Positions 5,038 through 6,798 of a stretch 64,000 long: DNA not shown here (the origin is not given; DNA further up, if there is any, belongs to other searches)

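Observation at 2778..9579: Four-gene operon: B12-rSAM (953 aa), Zn-ribbon rSAM, DegT aminotransferase, twitch rSAM, with the last three genes chained by 4-nt overlaps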

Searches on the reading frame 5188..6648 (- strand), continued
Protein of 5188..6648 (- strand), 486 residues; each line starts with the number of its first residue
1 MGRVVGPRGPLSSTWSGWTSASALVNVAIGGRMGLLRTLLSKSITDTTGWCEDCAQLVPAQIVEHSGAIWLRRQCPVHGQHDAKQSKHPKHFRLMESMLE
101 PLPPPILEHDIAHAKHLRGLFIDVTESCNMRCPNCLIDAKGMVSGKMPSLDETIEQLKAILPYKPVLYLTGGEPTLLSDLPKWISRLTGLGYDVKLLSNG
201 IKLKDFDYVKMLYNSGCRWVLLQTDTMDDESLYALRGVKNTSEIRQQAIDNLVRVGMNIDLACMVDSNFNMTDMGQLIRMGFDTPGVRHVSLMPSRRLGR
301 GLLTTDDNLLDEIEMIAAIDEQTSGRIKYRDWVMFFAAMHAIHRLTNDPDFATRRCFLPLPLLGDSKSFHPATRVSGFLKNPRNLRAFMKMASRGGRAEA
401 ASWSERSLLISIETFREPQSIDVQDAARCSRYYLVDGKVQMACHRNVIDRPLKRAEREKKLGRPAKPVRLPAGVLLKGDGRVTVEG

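Call 92: search_solved_structures(query=A1, max_evalue=0.00001, show_alignments=1)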
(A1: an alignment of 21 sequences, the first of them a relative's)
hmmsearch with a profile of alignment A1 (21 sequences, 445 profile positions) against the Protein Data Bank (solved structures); distinct sequences matched with E-value up to 0.00001: 8.
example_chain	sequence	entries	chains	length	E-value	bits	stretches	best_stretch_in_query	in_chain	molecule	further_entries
7tol_A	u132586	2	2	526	8.1e-52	179.6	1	13-302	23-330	glycerol dibiphytanyl glycerol tetraether - macrocyclic archaeol synthase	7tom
2fb2_A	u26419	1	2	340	2e-13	53.1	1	83-261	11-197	Molybdenum cofactor biosynthesis protein A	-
1tv7_A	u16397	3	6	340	2.8e-13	52.6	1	83-261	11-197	Molybdenum cofactor biosynthesis protein A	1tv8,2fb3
6c8v_A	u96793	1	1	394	5.8e-12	48.3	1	87-295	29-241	Coenzyme PQQ synthesis protein E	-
6efn_A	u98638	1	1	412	5.8e-10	41.7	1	91-247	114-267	Sporulation killing factor maturation protein SkfB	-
7voc_C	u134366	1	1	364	5.1e-09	38.6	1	85-257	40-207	Cytosylglucuronate decarboxylase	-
7vob_C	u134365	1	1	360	5.3e-09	38.5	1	86-257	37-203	Cytosylglucuronate decarboxylase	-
8wm2_A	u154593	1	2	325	2.3e-07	33.1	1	90-197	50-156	Fe-S radical SAM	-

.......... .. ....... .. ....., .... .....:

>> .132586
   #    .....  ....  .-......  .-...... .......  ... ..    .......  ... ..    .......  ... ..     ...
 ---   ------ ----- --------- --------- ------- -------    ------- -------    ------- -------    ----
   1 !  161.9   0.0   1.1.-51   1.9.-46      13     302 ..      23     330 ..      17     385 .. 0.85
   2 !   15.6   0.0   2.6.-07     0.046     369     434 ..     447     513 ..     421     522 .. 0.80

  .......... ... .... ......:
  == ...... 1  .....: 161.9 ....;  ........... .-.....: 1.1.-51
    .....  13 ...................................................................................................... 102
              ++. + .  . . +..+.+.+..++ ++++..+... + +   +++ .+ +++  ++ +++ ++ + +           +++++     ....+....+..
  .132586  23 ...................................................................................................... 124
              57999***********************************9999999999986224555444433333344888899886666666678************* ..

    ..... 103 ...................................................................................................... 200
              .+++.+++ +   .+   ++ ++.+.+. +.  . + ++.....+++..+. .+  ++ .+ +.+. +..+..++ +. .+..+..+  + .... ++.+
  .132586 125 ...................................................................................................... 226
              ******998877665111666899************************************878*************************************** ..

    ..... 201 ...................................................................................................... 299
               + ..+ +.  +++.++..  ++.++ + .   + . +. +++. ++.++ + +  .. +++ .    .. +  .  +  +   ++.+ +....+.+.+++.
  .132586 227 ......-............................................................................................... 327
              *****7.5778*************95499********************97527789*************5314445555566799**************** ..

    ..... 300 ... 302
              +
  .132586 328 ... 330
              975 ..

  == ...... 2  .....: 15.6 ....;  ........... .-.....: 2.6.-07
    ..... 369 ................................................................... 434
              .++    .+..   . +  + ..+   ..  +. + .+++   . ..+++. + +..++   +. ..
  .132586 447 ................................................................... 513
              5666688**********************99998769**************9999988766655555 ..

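Call 94: search_protein_representatives(alignment_id=A1)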
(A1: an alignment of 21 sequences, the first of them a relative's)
Query: 21 sequences, 445 profile positions. Proteins with E-value up to 0.001 (for the whole library): 34675; up to 1e-10: 4140; up to 1e-30: 438. The best 150 are listed.
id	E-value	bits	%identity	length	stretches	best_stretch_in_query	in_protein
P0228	1.1e-182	624.2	-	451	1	2-429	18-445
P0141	1.1e-162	558.2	-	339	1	1-334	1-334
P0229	2.5e-112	392.3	-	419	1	10-421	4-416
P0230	8.3e-100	351.0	-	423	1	10-418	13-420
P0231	4.8e-98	345.2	-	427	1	10-422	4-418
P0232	1.6e-93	330.3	-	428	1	10-421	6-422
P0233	1.2e-90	320.9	-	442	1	11-421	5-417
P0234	6.3e-89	315.2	-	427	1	12-418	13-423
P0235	1.9e-87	310.3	-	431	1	14-425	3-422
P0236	2.0e-84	300.4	-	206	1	225-429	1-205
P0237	3.5e-80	286.3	-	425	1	9-418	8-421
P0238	4.8e-78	279.3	-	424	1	11-418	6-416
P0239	4.8e-78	279.3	-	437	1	13-418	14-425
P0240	4.1e-77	276.2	-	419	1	13-421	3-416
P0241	3.3e-71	256.8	-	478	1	10-425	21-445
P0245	4.9e-67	243.0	-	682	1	10-417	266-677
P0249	6.3e-66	239.4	-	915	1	7-418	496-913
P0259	2.9e-60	220.7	-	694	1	12-415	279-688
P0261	3.7e-59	217.1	-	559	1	15-416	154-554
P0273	1.3e-51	192.2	-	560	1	87-416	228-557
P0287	5.3e-45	170.4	-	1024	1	9-427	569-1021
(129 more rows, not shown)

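Call 95: search_protein_families(library=pfam, proteins=[P0245, P0249, P0259, P0261, P0287, P0273, P0229, P0241], max_evalue=0.001)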
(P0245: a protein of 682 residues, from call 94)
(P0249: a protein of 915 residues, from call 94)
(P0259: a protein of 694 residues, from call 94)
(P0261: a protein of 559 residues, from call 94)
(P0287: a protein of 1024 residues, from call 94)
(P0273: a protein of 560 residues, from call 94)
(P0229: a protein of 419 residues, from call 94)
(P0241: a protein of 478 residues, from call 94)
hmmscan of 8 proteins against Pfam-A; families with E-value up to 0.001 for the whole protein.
P0245 (682 aa): 4 families
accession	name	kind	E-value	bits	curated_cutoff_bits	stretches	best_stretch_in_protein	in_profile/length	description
PF04055.27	Radical_SAM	-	3.5e-26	92.8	29.5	1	351-504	3-164/166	Radical SAM superfamily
PF00535.33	Glycos_transf_2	-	8e-21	75.1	23.3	1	3-173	2-166/168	Glycosyl transferase family 2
PF23545.1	Zn_ribbon_HMPTM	-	9.3e-07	28.8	27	1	270-308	4-42/45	HMPTM N-terminal zinc ribbon domain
PF13641.12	Glyco_tranf_2_3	-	6.9e-06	26.7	27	1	3-123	5-124/230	Glycosyltransferase like family 2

P0249 (915 aa): 2 families
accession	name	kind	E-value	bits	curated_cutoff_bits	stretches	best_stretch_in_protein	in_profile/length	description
PF04055.27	Radical_SAM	-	6.3e-42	144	29.5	2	192-351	2-160/166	Radical SAM superfamily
PF02310.24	B12-binding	-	4.6e-13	49.5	32.1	1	11-132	13-120/121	B12 binding domain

P0259 (694 aa): 4 families
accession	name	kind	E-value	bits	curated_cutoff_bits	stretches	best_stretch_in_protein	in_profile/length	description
PF00535.33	Glycos_transf_2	-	2.5e-24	86.6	23.3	1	22-192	2-166/168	Glycosyl transferase family 2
PF04055.27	Radical_SAM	-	8.1e-14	52.6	29.5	1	362-510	3-157/166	Radical SAM superfamily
PF23545.1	Zn_ribbon_HMPTM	-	0.00016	21.6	27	1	283-321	6-44/45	HMPTM N-terminal zinc ribbon domain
PF13353.11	Fer4_12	-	0.00032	21.4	22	1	364-429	13-80/137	4Fe-4S single cluster domain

P0261 (559 aa): 1 family
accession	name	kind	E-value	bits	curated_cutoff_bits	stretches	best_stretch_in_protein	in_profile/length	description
PF04055.27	Radical_SAM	-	2.1e-23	83.8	29.5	1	230-382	3-164/166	Radical SAM superfamily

P0287 (1024 aa): 4 families
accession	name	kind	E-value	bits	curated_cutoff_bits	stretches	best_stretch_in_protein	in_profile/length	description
PF20720.3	nSTAND3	-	3.7e-22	79.1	27.2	1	214-376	1-152/155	Novel STAND NTPase 3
PF04055.27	Radical_SAM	-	1.7e-19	71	29.5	1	665-826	3-165/166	Radical SAM superfamily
PF23545.1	Zn_ribbon_HMPTM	-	8.6e-16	57.7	27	1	571-615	1-45/45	HMPTM N-terminal zinc ribbon domain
PF13353.11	Fer4_12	-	4.3e-06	27.5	22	1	668-754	14-100/137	4Fe-4S single cluster domain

P0273 (560 aa): 1 family
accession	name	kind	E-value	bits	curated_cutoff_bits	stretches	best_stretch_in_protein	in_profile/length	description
PF04055.27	Radical_SAM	-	6.9e-16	59.3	29.5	1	233-387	3-166/166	Radical SAM superfamily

P0229 (419 aa): 2 families
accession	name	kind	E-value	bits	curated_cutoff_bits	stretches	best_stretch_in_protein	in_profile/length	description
PF04055.27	Radical_SAM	-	1.8e-21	77.4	29.5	1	85-238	3-165/166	Radical SAM superfamily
PF23545.1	Zn_ribbon_HMPTM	-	1.4e-13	50.6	27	1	6-48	2-44/45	HMPTM N-terminal zinc ribbon domain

P0241 (478 aa): 2 families
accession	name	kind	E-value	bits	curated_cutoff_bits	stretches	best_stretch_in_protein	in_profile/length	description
PF04055.27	Radical_SAM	-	7.6e-21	75.4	29.5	1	107-265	3-164/166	Radical SAM superfamily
PF23545.1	Zn_ribbon_HMPTM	-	3.6e-12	46.1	27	1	23-66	2-45/45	HMPTM N-terminal zinc ribbon domain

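Call 96: find_encoding_contigs(protein=P0245, flank=10000, max_places=2)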
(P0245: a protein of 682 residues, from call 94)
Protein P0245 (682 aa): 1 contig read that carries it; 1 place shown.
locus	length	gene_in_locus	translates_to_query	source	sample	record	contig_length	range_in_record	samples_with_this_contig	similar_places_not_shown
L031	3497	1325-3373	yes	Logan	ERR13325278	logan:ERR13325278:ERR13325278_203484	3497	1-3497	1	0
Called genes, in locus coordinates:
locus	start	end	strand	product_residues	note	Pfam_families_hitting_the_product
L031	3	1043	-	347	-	?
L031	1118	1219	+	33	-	-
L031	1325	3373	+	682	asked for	PF00535:Glycos_transf_2, PF23545:Zn_ribbon_HMPTM (weak), PF04055:Radical_SAM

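Call 97: search_protein_families(library=ncbifam, proteins=[P0245, P0259, L031:3-1043:-, P0249], max_evalue=0.00001)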
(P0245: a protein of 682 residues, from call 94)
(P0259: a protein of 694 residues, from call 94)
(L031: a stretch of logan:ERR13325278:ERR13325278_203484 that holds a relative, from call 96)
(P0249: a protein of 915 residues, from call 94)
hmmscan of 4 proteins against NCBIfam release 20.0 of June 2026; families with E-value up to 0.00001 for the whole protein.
P0245 (682 aa): 39 families (the best 25 are shown)
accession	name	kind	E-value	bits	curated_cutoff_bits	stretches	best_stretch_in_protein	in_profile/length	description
NF045646.2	rSAM_Se_TrsS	equivalog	5.8e-54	183.3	490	1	272-558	4-305/441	radical SAM (seleno)protein TrsS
NF045702.1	rSAM_GDGT_ether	equivalog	3.8e-51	174.2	450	1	272-601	3-356/486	tetraether lipid synthase Tes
TIGR02668.1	moaA_archaeal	equivalog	6.2e-21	74.7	325.25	1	346-505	11-172/303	GTP 3',8-cyclase MoaA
NF001199.0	PRK00164.2-1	equivalog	1.2e-19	70.6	231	1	345-505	12-174/308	GTP 3',8-cyclase MoaA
TIGR02666.1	moaA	equivalog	6.9e-19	68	284.05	1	349-508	14-182/336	GTP 3',8-cyclase MoaA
TIGR02109.1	PQQ_syn_pqqE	equivalog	7.4e-19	67.9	381.35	1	344-505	6-168/358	pyrroloquinoline quinone biosynthesis protein PqqE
TIGR04347.1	pseudo_SAM_Halo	equivalog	8.1e-17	61.6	525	1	347-503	40-199/390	TIGR04347 family pseudo-SAM/SPASM protein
NF045703.1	rSAM_Tes_intein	exception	7.6e-16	57.1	1700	1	387-559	641-813/1040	tetraether lipid synthase Tes, intein-containing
TIGR04317.1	W_rSAM_matur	equivalog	4.5e-15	55.6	380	1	345-467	4-127/349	tungsten cofactor oxidoreductase radical SAM maturase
TIGR04546.1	rSAM_ahbC_deAc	equivalog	1e-14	54.2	650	1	347-529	41-222/390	12,18-didecarboxysiroheme deacetylase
TIGR04250.1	SCM_rSAM_ScmE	equivalog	3.7e-14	52.4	400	1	345-512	3-171/358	SynChlorMet cassette radical SAM/SPASM protein ScmE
NF045574.1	sacti_mat_StsB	exception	9.6e-14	51.1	625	1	343-503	94-253/466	StsB family radical SAM/SPASM domain sactipeptide maturase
TIGR04133.1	rSAM_w_lipo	hypoth_equivalog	1.7e-13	50.2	425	1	343-463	22-145/350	TIGR04133 family radical SAM/SPASM protein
NF038283.1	viperin_w_prok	equivalog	2.6e-13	49.8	180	1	351-464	8-127/281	viperin family antiviral radical SAM protein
NF007986.1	PRK10714.1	equivalog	3.4e-13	49.3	529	1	3-183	10-181/316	undecaprenyl-phosphate 4-deoxy-4-formamido-L-arabinose transferase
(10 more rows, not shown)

P0259 (694 aa): 38 families (the best 25 are shown)
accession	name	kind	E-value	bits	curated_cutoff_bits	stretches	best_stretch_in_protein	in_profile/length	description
NF045646.2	rSAM_Se_TrsS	equivalog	1.3e-49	169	490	1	284-570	5-304/441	radical SAM (seleno)protein TrsS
NF045702.1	rSAM_GDGT_ether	equivalog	4.1e-46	157.6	450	1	284-624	4-366/486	tetraether lipid synthase Tes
TIGR04317.1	W_rSAM_matur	equivalog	4.8e-17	62.1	380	1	355-495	3-144/349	tungsten cofactor oxidoreductase radical SAM maturase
NF045703.1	rSAM_Tes_intein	exception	5.6e-16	57.5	1700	1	407-622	648-870/1040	tetraether lipid synthase Tes, intein-containing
TIGR02666.1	moaA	equivalog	2.4e-15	56.3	284.05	1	349-536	3-198/336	GTP 3',8-cyclase MoaA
NF007986.1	PRK10714.1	equivalog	3.2e-15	55.9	529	1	17-203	5-182/316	undecaprenyl-phosphate 4-deoxy-4-formamido-L-arabinose transferase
TIGR02668.1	moaA_archaeal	equivalog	6.7e-15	54.8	325.25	1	349-518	3-172/303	GTP 3',8-cyclase MoaA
NF038283.1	viperin_w_prok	equivalog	8.7e-15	54.6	180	1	361-474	7-125/281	viperin family antiviral radical SAM protein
TIGR02109.1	PQQ_syn_pqqE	equivalog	4.6e-14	52.1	381.35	1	356-520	7-170/358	pyrroloquinoline quinone biosynthesis protein PqqE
NF001199.0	PRK00164.2-1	equivalog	1.3e-13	50.8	231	1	349-523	5-179/308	GTP 3',8-cyclase MoaA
TIGR04546.1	rSAM_ahbC_deAc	equivalog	1.9e-13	50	650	1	358-518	41-199/390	12,18-didecarboxysiroheme deacetylase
TIGR04347.1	pseudo_SAM_Halo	equivalog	2.5e-13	50.1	525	1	357-467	39-148/390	TIGR04347 family pseudo-SAM/SPASM protein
NF058614.1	PPMAGASynPpgS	equivalog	4e-13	49.3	370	1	20-177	2-149/226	polyprenyl-phospho-N-acetylgalactosaminyl synthase PpgS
TIGR04051.1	rSAM_NirJ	equivalog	4.6e-13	48.9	515.45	1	358-519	4-163/354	heme d1 biosynthesis radical SAM protein NirJ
TIGR02495.1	NrdG2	equivalog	5.7e-13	48.6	131.15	1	363-483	23-140/193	anaerobic ribonucleoside-triphosphate reductase activating protein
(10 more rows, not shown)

L031:3-1043:- (347 aa): 11 families
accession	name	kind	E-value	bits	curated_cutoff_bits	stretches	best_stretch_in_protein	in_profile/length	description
TIGR00229.1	sensory_box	domain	2.8e-30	105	22.9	2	157-279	1-126/126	PAS domain S-box protein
NF041831.1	NO_HK_NahK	exception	1.9e-15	55.9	1500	1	138-330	298-492/854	hybrid sensor histidine kinase/response regulator NahK/ErcS'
NF053781.1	cdiGMPphdstlr2612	equivalog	5.1e-15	54.2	1600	1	116-280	670-837/1268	Tlr1612 family c-di-GMP phosphodiesterase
NF008468.0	PRK11360.1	equivalog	4.2e-13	48.5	646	1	34-160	268-391/616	two-component system sensor histidine kinase AtoS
NF041552.1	TF_PrdR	equivalog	1.5e-09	36.7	795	1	143-321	118-283/577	sigma-54 dependent transcriptional regulator PrdR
NF041880.1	EPS_EpsF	equivalog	4.5e-09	35.3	900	1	157-285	140-273/492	response regulator EpsF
NF008302.0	PRK11091.1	equivalog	5.8e-08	31.4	838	0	150-306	144-296/779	aerobic respiration two-component sensor histidine kinase ArcB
NF047874.1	MASE3_PAS_HK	subfamily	1.5e-06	27.3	560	1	147-287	251-389/655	MASE3 domain-containing sensor histidine kinase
NF007298.0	PRK09776.1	equivalog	6.1e-06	24.4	1135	0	47-151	568-675/1111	diguanylate cyclase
NF033092.0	HK_WalK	equivalog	8.4e-06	24.6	725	0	154-276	251-369/594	cell wall metabolism sensor histidine kinase WalK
NF052573.1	HisKinEspAMyxo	equivalog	9.3e-06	23.9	1400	0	135-283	232-379/755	serine histidine kinase EspA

P0249 (915 aa): 48 families (the best 25 are shown)
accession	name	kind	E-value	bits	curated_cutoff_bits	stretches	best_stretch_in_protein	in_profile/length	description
NF045646.2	rSAM_Se_TrsS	equivalog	1.4e-47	162.2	490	1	503-793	2-305/441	radical SAM (seleno)protein TrsS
NF045702.1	rSAM_GDGT_ether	equivalog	1.1e-42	146.4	450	1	504-837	2-357/486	tetraether lipid synthase Tes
NF050148.1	rSAM_ApyD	equivalog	1e-30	106.8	750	1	12-350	25-356/645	RiPP biosynthesis radical SAM protein ApyD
TIGR04072.2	rSAM_ladder_B12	equivalog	3.7e-29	101.7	360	1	84-391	88-381/443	lipid biosynthesis B12-binding/radical SAM protein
TIGR04013.1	B12_SAM_MJ_1487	hypoth_equivalog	3.6e-26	91.9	251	2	66-245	43-203/382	TIGR04013 family B12-binding domain/radical SAM domain-containing protein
NF038361.1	rSAM_Sden_1168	equivalog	5.8e-24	84.5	575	1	62-399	136-490/560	Sden_1168 family B12-binding radical SAM P-methyltransferase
TIGR03975.1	rSAM_ocin_1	subfamily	2.3e-20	72.6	281.85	1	56-349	118-419/606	RiPP maturation radical SAM C-methyltransferase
NF045703.1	rSAM_Tes_intein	exception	8.2e-19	66.9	1700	1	627-882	646-907/1040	tetraether lipid synthase Tes, intein-containing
TIGR03471.1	HpnJ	equivalog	5.8e-17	61.7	577.6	1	68-398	70-403/472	hopanoid biosynthesis associated radical SAM protein HpnJ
TIGR02666.1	moaA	equivalog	6e-15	55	284.05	1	578-746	10-185/336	GTP 3',8-cyclase MoaA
TIGR04479.1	bcpD_PhpK_rSAM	subfamily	8.9e-15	54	600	1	110-377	164-426/504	PhpK family radical SAM P-methyltransferase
NF001199.0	PRK00164.2-1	equivalog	1.8e-14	53.6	231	1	578-748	12-182/308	GTP 3',8-cyclase MoaA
TIGR02668.1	moaA_archaeal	equivalog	1e-13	51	325.25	1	579-743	11-175/303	GTP 3',8-cyclase MoaA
NF033712.0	B12_rSAM_KedN5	subfamily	1.8e-13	49.6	700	1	56-352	55-362/624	KedN5 family methylcobalamin-dependent radical SAM C-methyltransferase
TIGR04295.1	B12_rSAM_oligo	hypoth_equivalog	6.2e-13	48.2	400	1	20-312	33-313/422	TIGR04295 family B12-binding domain-containing radical SAM protein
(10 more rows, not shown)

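Call 102: search_protein_families(library=pfam, proteins=[L011:3679-5508:-, L007:8042-9781:+, L005:5882-7819:+], max_evalue=0.05)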
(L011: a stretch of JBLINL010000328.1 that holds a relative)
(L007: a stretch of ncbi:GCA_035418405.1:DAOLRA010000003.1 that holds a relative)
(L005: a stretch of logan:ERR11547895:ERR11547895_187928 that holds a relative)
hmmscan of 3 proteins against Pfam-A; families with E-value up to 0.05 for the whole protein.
L011:3679-5508:- (609 aa): 1 family
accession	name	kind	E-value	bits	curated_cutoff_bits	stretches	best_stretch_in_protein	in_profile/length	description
PF13231.12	PMT_2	-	0.002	18.8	26.1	1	137-285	12-157/160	Dolichyl-phosphate-mannose-protein mannosyltransferase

L007:8042-9781:+ (579 aa): 0 families

L005:5882-7819:+ (645 aa): 0 families

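Call 104: search_solved_structures(query=A9, max_evalue=10)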
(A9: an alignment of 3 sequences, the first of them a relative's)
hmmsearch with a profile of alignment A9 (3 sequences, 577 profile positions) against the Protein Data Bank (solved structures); distinct sequences matched with E-value up to 10: 0.
